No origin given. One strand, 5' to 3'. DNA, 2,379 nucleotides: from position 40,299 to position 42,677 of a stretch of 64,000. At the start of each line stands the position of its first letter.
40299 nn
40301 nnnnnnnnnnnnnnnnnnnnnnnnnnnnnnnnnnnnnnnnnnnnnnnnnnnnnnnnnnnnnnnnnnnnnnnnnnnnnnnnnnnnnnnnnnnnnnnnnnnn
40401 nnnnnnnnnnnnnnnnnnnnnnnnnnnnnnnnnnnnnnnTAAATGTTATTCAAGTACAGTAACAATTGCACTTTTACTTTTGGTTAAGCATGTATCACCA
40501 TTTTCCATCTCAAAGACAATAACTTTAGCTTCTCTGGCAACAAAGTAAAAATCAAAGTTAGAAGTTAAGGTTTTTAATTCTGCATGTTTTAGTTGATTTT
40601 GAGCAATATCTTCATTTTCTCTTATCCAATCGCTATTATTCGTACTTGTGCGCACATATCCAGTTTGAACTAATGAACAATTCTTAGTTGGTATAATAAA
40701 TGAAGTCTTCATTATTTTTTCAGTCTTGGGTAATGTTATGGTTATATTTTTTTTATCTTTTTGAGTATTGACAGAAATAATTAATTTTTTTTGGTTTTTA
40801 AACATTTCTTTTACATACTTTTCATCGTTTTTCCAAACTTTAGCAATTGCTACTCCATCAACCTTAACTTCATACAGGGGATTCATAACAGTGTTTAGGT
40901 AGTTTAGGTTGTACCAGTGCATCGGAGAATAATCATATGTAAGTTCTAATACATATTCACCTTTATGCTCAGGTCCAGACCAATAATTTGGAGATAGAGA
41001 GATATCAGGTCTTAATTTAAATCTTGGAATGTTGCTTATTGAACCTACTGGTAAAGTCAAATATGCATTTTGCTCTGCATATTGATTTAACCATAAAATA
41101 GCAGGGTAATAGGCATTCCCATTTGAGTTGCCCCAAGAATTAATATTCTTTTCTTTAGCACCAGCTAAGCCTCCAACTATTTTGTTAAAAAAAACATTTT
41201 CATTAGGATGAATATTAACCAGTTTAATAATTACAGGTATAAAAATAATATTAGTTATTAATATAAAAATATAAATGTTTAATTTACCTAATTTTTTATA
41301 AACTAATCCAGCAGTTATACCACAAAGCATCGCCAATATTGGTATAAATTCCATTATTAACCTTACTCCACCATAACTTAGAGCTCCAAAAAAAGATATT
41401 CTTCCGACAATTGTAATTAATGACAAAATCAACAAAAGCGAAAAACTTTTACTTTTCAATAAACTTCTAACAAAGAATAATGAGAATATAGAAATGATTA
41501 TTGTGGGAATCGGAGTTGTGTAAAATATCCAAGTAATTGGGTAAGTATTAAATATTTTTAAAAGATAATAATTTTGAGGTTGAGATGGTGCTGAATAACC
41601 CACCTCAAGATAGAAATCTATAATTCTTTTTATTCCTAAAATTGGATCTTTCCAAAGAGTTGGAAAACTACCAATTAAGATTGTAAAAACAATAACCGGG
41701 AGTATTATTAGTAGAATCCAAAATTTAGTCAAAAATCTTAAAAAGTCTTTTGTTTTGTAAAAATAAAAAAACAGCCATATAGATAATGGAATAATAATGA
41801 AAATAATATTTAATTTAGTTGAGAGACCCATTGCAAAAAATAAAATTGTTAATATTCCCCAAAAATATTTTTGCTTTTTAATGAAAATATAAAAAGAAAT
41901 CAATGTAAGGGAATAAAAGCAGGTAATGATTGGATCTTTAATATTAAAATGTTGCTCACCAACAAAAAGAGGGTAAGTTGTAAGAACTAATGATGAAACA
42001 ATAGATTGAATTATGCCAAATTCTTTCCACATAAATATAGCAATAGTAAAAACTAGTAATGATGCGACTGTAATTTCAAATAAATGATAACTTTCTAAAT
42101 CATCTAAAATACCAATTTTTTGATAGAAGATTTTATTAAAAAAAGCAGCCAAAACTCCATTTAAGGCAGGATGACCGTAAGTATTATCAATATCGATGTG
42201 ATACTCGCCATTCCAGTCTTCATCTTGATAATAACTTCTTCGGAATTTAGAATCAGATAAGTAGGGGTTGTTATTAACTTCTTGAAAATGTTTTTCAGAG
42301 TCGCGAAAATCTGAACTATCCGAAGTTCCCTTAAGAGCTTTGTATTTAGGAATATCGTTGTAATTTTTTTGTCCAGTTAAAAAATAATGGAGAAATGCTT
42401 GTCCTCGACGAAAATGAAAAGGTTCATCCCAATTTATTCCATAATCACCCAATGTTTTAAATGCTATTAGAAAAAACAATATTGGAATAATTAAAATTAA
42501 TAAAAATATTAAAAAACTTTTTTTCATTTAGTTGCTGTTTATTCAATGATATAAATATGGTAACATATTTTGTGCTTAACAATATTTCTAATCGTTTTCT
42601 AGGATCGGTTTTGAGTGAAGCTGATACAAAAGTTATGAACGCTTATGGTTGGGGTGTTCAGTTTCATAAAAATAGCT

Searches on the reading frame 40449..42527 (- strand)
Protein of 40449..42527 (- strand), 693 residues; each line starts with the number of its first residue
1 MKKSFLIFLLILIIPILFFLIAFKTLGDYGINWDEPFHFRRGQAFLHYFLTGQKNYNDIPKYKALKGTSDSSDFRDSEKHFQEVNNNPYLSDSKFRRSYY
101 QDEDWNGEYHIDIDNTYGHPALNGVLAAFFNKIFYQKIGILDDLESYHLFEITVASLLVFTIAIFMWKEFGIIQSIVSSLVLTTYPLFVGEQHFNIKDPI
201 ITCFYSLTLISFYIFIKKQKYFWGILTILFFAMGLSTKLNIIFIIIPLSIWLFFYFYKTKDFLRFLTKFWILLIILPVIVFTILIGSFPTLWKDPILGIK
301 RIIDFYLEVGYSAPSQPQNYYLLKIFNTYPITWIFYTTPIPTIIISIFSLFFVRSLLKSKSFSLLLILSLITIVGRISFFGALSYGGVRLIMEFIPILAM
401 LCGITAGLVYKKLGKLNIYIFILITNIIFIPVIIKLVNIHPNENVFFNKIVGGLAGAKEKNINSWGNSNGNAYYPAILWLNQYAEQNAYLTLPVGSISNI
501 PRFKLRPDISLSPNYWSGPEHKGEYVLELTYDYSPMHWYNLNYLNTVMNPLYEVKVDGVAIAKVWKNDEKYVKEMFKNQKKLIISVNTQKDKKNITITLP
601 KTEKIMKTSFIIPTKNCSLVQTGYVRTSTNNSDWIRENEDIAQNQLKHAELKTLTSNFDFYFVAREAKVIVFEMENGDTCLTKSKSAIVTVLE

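Call 6: search_protein_families(library=pfam, proteins=[window:40449-42527:-], max_evalue=0.01)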
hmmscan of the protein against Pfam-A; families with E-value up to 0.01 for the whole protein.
window:40449-42527:- (693 aa): 2 families
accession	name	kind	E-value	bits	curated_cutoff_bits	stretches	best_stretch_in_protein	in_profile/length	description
PF13231.12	PMT_2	-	5.8e-08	33.5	26.1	1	128-280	11-159/160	Dolichyl-phosphate-mannose-protein mannosyltransferase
PF02366.24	PMT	-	6.8e-05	23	22.7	1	149-280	87-232/245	Dolichyl-phosphate-mannose-protein mannosyltransferase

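Call 15: find_homologous_proteins(query=window:40449-42527:-)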
Query window:40449-42527:- (693 aa): 334 proteins with E <= 0.001 among 8000 candidates; the best 120 are listed.
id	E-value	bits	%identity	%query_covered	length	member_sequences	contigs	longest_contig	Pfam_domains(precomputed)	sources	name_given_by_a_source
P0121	0.0e+0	1451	92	100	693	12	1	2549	PF02366.25,PF13231.13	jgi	-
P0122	0.0e+0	1095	68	100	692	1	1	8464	PF13231.13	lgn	-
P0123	0.0e+0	1064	66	100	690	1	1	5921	PF02366.25,PF13231.13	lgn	-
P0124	0.0e+0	1063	66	99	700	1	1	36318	PF02366.25,PF13231.13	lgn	-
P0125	8.9e-277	938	59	99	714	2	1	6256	PF13231.13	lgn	-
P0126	5.5e-276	935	58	98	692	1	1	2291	PF02366.25,PF13231.13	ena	-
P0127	4.0e-271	919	59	100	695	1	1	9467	PF13231.13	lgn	-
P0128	1.4e-270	918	58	99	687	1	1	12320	PF02366.25,PF13231.13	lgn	-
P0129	1.7e-270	917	59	99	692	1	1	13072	PF02366.25,PF13231.13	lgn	-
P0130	8.8e-267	905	57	97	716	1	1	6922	PF02366.25,PF13231.13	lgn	-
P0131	4.0e-266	903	58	100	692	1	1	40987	PF13231.13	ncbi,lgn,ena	-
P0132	7.8e-265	899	58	99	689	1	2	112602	PF13231.13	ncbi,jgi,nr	ncbi:MAG: hypothetical protein ACD_26C00034G0035 [uncultured bacterium]|nr:MAG: hypothetical protein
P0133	7.8e-259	879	57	99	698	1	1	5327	-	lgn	-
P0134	9.1e-259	879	56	100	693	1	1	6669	PF02366.25,PF13231.13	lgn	-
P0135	1.1e-257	875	57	96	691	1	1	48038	-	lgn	-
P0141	3.2e-250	850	55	100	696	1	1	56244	-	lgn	-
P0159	1.3e-238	812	53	99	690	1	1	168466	PF13231.13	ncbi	-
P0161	1.8e-236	805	52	99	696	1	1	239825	PF13231.13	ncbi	-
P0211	3.1e-143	497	38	98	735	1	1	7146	PF00754.32,PF13231.13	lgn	-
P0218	3.2e-141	490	40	99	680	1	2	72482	PF00754.32,PF13231.13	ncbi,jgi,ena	-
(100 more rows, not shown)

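Call 17: find_encoding_contigs(protein=P0124, flank=10000, max_places=2)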
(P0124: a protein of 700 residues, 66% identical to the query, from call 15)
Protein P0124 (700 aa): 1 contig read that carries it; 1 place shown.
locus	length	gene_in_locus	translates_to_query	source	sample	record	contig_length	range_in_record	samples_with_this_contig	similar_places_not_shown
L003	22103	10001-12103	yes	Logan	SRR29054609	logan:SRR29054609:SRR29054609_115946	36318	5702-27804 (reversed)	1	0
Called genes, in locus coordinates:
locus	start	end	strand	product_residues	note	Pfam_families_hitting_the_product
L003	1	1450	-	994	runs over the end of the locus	-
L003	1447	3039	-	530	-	-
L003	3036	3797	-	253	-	PF01209:Ubie_methyltran, PF13489:Methyltransf_23, PF01728:FtsJ (weak), PF13847:Methyltransf_31, PF08241:Methyltransf_11, PF08242:Methyltransf_12, PF13649:Methyltransf_25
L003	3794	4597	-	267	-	PF00535:Glycos_transf_2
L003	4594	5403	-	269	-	PF13489:Methyltransf_23, PF08241:Methyltransf_11, PF08242:Methyltransf_12 (weak), PF13649:Methyltransf_25, PF13847:Methyltransf_31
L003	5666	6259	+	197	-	PF01209:Ubie_methyltran (weak), PF13489:Methyltransf_23, PF07021:MetW (weak), PF13847:Methyltransf_31, PF08241:Methyltransf_11, PF08242:Methyltransf_12 (weak), PF13649:Methyltransf_25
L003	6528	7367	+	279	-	PF04794:YdjC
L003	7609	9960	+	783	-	PF00754:F5_F8_type_C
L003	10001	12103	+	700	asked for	PF02366:PMT (weak), PF13231:PMT_2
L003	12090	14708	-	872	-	PF00754:F5_F8_type_C, PF22633:F5_F8_type_C_2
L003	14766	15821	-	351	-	PF13641:Glyco_tranf_2_3, PF00535:Glycos_transf_2, PF10111:Glyco_tranf_2_2, PF13632:Glyco_trans_2_3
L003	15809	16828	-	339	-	PF00535:Glycos_transf_2, PF13641:Glyco_tranf_2_3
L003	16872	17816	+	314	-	PF00535:Glycos_transf_2, PF10111:Glyco_tranf_2_2 (weak), PF13641:Glyco_tranf_2_3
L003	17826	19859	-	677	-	PF13231:PMT_2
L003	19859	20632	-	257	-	PF02353:CMAS (weak), PF05175:MTS (weak), PF13489:Methyltransf_23, PF08241:Methyltransf_11, PF08242:Methyltransf_12, PF13649:Methyltransf_25, PF13847:Methyltransf_31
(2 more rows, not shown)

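Call 24: find_encoding_contigs(protein=P0132, flank=10000, max_places=1)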
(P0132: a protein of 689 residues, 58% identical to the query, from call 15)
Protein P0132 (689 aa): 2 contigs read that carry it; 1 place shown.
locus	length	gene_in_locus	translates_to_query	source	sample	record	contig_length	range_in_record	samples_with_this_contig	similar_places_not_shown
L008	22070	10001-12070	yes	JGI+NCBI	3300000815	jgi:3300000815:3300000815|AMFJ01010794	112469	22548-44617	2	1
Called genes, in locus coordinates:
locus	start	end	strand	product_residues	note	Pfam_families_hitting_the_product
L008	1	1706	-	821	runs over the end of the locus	-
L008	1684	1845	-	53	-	-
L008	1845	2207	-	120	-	-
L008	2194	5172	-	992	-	-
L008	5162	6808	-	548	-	-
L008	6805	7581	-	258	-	PF25084:LbH_EIF2B (faint), PF00132:Hexapep, PF14602:Hexapep_2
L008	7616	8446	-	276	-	PF00535:Glycos_transf_2, PF13641:Glyco_tranf_2_3 (weak)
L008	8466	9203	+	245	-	PF01209:Ubie_methyltran, PF03141:Methyltransf_29 (weak), PF13489:Methyltransf_23, PF06325:PrmA (weak), PF13847:Methyltransf_31, PF08241:Methyltransf_11, PF08242:Methyltransf_12, PF13649:Methyltransf_25, +1 more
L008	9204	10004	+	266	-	PF02475:TRM5-TYW2_MTfase (weak), PF05050:Methyltransf_21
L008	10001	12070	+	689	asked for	PF13231:PMT_2 (weak)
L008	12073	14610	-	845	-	PF00754:F5_F8_type_C, PF22633:F5_F8_type_C_2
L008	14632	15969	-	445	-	-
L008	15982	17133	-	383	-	PF16822:ALGX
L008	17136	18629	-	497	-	PF03062:MBOAT, PF13813:MBOAT_2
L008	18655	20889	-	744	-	PF13231:PMT_2, PF02366:PMT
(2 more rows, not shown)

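Call 25: find_encoding_contigs(protein=P0141, flank=10000, max_places=1)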
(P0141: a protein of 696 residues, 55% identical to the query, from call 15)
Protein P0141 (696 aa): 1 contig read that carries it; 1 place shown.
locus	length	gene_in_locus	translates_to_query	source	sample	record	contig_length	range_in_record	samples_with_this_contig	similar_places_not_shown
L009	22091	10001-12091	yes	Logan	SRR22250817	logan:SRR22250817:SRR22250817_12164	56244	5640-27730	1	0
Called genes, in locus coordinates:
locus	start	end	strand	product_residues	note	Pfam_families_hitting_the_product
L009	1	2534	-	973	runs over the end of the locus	-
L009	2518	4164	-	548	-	-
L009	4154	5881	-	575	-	PF02543:Carbam_trans_N, PF16861:Carbam_trans_C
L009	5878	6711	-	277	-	PF00535:Glycos_transf_2, PF13641:Glyco_tranf_2_3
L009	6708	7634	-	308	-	PF01073:3Beta_HSD, PF01370:Epimerase, PF02719:Polysacc_synt_2 (faint), PF16363:GDP_Man_Dehyd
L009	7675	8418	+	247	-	PF02353:CMAS (weak), PF01209:Ubie_methyltran, PF13489:Methyltransf_23, PF07021:MetW, PF13847:Methyltransf_31, PF08241:Methyltransf_11, PF08242:Methyltransf_12, PF13649:Methyltransf_25, +4 more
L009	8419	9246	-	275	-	PF13489:Methyltransf_23, PF02353:CMAS (weak), PF08241:Methyltransf_11, PF08242:Methyltransf_12, PF13649:Methyltransf_25, PF13847:Methyltransf_31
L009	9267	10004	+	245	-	PF13489:Methyltransf_23, PF13847:Methyltransf_31, PF08241:Methyltransf_11, PF08242:Methyltransf_12 (weak), PF13649:Methyltransf_25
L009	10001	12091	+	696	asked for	-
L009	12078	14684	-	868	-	PF00754:F5_F8_type_C (weak)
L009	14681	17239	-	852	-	PF00754:F5_F8_type_C, PF22633:F5_F8_type_C_2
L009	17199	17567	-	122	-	PF09997:DUF2238 (weak)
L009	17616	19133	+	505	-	-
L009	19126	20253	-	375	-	PF14602:Hexapep_2 (faint), PF00132:Hexapep (weak), PF00535:Glycos_transf_2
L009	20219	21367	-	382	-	PF00155:Aminotran_1_2 (weak), PF01041:DegT_DnrJ_EryC1, PF01053:Cys_Met_Meta_PP (weak)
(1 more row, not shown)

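Call 32: search_protein_families(library=ncbifam, proteins=[window:40449-42527:-], max_evalue=0.01)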
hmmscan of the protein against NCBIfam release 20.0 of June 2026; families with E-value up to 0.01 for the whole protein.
window:40449-42527:- (693 aa): 0 families

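Call 83: find_encoding_contigs(protein=P0159, flank=3500, max_places=1)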
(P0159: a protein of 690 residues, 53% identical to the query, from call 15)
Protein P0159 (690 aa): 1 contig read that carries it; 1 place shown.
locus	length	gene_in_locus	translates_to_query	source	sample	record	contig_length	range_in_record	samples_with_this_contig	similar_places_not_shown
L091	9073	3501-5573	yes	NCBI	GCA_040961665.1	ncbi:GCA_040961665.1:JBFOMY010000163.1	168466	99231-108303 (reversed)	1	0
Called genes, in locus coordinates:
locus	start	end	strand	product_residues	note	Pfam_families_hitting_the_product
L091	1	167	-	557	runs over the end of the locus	-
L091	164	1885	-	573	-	PF02543:Carbam_trans_N, PF16861:Carbam_trans_C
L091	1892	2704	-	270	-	PF06325:PrmA, PF13489:Methyltransf_23, PF02353:CMAS (weak), PF13847:Methyltransf_31, PF08241:Methyltransf_11, PF08242:Methyltransf_12, PF13649:Methyltransf_25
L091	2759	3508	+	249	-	PF13489:Methyltransf_23, PF08241:Methyltransf_11, PF08242:Methyltransf_12 (faint), PF13649:Methyltransf_25 (weak), PF13847:Methyltransf_31 (faint)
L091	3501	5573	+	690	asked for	PF13231:PMT_2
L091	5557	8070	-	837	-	PF00754:F5_F8_type_C, PF22633:F5_F8_type_C_2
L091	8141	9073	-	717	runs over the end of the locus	PF02366:PMT, PF13231:PMT_2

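Call 85: find_encoding_contigs(protein=P0161, flank=3500, max_places=1)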
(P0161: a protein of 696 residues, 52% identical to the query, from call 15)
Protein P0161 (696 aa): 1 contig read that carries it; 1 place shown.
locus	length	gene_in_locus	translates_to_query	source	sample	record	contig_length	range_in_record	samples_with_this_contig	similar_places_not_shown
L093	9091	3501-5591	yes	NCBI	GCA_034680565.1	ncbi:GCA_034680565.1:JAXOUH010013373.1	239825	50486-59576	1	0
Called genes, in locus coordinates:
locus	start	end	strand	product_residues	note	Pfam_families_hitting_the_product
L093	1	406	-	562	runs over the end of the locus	-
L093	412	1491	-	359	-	PF00535:Glycos_transf_2, PF10111:Glyco_tranf_2_2 (weak), PF13641:Glyco_tranf_2_3 (faint)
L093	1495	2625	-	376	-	PF02350:Epimerase_2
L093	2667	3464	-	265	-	PF03848:TehB (weak), PF13489:Methyltransf_23, PF08241:Methyltransf_11, PF08242:Methyltransf_12, PF13649:Methyltransf_25, PF13847:Methyltransf_31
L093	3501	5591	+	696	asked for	PF13231:PMT_2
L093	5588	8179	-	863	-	PF00754:F5_F8_type_C, PF22633:F5_F8_type_C_2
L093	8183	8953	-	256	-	PF00535:Glycos_transf_2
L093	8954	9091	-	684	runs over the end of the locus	PF02366:PMT, PF13231:PMT_2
